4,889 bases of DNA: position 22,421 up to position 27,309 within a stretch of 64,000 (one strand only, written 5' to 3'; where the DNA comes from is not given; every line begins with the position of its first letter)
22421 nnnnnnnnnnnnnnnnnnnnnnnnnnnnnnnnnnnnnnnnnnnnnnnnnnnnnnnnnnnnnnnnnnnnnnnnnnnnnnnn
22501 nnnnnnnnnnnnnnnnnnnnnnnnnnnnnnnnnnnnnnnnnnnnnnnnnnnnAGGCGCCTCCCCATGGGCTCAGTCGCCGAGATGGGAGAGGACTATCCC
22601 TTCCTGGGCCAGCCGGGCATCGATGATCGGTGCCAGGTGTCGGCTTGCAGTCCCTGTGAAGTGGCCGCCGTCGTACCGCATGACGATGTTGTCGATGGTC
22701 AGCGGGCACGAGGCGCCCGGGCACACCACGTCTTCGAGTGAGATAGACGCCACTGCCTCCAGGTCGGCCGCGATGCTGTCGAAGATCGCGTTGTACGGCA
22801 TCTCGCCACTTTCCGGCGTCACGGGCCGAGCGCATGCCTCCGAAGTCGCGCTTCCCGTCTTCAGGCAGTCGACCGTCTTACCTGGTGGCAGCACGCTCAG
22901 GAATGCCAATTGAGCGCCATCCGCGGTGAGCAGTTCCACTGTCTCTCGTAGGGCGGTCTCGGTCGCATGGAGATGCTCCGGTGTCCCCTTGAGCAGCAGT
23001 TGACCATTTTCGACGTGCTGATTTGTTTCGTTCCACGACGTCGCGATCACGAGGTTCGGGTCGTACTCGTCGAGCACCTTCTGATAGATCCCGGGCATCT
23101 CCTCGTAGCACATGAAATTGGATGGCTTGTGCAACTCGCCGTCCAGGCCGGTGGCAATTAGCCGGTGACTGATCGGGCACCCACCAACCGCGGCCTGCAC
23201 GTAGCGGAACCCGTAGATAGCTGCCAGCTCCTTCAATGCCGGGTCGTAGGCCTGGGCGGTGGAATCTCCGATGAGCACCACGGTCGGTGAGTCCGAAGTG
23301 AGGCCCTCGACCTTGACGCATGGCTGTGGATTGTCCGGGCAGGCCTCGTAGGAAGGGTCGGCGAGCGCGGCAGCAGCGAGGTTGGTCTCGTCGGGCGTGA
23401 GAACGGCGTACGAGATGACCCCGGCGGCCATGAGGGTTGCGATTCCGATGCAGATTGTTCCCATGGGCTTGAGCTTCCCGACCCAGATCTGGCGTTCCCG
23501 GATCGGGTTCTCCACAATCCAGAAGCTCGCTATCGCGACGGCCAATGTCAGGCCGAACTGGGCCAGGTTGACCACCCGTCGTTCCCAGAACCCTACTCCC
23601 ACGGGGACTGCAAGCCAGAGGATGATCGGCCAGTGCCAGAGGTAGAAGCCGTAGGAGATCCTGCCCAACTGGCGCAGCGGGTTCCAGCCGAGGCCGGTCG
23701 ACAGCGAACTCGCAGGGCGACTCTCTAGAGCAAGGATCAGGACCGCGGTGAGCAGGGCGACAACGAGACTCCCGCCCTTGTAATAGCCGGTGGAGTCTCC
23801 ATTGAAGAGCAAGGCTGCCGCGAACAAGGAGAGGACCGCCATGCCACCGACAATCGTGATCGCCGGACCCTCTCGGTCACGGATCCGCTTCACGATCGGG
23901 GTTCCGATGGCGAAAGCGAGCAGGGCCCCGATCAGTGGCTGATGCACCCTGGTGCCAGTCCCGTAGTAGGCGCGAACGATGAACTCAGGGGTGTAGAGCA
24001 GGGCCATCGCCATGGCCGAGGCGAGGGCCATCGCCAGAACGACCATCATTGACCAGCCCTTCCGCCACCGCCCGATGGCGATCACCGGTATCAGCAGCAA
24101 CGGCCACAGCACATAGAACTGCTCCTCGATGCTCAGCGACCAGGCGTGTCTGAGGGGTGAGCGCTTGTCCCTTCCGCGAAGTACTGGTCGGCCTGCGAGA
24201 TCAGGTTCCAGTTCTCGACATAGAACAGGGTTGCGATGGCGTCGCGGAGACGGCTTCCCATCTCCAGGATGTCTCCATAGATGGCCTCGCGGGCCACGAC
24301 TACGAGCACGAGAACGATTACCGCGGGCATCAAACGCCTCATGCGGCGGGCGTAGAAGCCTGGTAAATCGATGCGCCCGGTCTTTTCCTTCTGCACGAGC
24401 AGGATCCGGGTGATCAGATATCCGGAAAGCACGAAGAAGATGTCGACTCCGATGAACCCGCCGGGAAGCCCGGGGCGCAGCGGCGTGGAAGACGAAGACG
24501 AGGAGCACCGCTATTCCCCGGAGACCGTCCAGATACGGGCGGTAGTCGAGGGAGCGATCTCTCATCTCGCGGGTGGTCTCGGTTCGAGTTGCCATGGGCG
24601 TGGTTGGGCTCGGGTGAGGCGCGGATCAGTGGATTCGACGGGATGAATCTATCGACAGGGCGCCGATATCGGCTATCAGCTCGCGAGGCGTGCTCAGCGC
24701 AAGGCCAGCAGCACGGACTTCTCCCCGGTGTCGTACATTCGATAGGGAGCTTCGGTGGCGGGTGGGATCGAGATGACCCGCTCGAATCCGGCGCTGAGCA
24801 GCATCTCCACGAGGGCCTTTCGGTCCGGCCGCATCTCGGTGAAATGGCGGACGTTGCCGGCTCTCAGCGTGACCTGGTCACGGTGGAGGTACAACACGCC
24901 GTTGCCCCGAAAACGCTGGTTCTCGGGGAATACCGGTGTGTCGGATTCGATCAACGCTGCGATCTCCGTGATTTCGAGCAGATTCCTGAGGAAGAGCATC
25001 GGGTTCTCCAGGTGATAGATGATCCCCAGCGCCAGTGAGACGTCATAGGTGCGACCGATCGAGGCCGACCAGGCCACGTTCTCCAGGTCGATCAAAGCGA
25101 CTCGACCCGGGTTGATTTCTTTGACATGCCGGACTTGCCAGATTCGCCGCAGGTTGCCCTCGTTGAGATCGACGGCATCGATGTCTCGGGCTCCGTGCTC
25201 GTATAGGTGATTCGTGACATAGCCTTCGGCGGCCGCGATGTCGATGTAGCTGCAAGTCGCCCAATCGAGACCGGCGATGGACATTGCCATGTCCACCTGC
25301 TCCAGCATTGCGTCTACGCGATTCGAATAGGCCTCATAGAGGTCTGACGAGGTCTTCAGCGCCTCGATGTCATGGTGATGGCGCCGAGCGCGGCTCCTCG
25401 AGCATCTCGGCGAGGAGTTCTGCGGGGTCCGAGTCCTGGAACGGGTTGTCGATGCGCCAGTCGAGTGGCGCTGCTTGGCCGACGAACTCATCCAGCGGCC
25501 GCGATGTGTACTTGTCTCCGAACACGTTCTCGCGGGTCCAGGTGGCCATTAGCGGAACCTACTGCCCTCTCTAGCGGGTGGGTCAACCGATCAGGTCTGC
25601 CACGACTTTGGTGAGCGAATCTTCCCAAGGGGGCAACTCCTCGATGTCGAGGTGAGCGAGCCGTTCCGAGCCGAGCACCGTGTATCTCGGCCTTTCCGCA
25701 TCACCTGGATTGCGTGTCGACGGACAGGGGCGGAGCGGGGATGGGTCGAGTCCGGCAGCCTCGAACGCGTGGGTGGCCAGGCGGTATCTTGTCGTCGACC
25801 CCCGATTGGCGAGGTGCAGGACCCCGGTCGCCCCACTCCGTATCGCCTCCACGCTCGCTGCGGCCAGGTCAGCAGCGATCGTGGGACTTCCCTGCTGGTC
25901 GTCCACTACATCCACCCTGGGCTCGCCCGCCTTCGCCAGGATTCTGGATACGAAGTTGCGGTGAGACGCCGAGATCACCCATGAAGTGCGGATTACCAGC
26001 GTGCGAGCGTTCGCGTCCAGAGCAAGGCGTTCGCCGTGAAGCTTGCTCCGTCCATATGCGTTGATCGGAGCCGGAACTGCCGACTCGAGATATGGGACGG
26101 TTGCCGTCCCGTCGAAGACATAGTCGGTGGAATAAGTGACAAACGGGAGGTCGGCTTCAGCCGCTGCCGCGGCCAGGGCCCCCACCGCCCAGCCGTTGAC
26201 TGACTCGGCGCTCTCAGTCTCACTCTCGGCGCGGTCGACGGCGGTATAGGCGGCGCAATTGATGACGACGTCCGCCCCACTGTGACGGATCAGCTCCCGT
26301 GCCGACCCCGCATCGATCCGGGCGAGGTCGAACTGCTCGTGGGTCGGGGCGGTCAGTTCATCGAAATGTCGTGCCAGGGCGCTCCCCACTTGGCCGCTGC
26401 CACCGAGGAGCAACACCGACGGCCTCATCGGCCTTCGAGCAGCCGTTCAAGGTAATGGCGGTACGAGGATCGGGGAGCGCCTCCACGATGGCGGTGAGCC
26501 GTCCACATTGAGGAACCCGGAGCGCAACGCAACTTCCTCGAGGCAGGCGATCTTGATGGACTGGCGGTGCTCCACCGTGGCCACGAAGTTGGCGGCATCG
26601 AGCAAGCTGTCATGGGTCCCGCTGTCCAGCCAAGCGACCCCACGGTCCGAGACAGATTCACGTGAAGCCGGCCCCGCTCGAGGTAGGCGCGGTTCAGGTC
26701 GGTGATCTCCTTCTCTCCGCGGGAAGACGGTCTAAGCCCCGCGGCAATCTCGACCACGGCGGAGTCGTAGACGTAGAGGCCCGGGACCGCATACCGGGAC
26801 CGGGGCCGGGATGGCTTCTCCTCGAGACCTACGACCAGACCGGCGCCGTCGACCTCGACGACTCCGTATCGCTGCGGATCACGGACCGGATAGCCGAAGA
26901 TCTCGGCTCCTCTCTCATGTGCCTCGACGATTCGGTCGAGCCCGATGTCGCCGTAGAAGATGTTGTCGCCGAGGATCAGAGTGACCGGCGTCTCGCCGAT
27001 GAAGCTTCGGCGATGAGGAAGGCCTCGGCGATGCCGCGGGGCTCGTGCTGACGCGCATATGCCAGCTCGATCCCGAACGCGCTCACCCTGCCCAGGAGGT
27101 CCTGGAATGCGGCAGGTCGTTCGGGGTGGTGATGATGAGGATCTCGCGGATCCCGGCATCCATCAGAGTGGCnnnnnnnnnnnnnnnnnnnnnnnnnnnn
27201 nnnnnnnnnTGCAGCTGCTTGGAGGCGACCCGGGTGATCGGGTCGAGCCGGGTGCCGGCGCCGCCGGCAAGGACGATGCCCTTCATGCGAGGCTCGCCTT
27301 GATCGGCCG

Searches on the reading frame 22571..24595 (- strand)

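Call 10: search_protein_families(library=pfam, max_evalue=0.001, proteins=[window:22571-24595:-])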
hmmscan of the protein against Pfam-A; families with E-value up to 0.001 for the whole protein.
window:22571-24595:- (674 aa): 2 families
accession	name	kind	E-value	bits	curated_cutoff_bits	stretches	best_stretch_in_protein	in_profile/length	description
PF19040.6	SGNH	-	3e-24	86.5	27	1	424-659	12-247/248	SGNH domain (fused to AT3 domains)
PF01757.29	Acyl_transf_3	-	2.3e-18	66.8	31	1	147-359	121-322/326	Acyltransferase domain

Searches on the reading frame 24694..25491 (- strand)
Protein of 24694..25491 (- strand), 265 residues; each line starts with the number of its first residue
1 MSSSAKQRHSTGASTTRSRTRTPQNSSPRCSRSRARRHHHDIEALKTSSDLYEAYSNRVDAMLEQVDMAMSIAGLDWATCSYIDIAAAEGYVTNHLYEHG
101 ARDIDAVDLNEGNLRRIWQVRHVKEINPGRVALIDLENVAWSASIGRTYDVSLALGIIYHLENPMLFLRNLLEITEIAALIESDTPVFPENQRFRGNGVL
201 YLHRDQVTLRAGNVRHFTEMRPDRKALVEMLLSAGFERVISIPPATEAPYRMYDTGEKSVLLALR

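Call 10: search_protein_families(library=pfam, max_evalue=0.001, proteins=[window:24694-25491:-])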
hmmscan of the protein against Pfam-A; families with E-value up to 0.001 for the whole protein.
window:24694-25491:- (265 aa): 1 family
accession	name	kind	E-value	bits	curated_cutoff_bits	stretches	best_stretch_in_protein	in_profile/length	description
PF13489.12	Methyltransf_23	-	0.00048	20.3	27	1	81-237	25-160/164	Methyltransferase domain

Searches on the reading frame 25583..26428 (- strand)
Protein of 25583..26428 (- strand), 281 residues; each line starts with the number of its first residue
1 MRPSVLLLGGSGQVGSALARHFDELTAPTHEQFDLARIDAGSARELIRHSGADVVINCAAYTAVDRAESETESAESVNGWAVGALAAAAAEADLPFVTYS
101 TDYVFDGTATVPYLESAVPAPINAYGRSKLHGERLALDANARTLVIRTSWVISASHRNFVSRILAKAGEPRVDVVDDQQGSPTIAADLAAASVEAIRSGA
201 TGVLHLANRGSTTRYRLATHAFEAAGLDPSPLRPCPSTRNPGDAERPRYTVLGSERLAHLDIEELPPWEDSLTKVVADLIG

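Call 11: search_protein_families(library=pfam, max_evalue=0.001, proteins=[window:25583-26428:-])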
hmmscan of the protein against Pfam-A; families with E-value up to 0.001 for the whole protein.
window:25583-26428:- (281 aa): 4 families
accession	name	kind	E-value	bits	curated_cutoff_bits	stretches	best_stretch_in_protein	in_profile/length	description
PF04321.23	RmlD_sub_bind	-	1.1e-80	271.2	27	1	5-279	3-285/287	RmlD substrate binding domain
PF01370.27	Epimerase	-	1.3e-15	58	20.9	1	5-166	1-192/240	NAD dependent epimerase/dehydratase family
PF16363.11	GDP_Man_Dehyd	-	1.2e-08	35.3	27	1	39-137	63-165/332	GDP-mannose 4,6 dehydratase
PF02719.21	Polysacc_synt_2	-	0.00041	20.1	20.2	0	42-143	68-156/293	Polysaccharide biosynthesis protein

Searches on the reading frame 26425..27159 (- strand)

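Call 11: search_protein_families(library=pfam, max_evalue=0.001, proteins=[window:26425-27159:-])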
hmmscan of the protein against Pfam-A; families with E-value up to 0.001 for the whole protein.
window:26425-27159:- (244 aa): 1 family
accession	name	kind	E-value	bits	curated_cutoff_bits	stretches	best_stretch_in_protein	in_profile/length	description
PF00483.29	NTP_transferase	-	6.5e-25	88.5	21.2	1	52-171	95-221/245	Nucleotidyl transferase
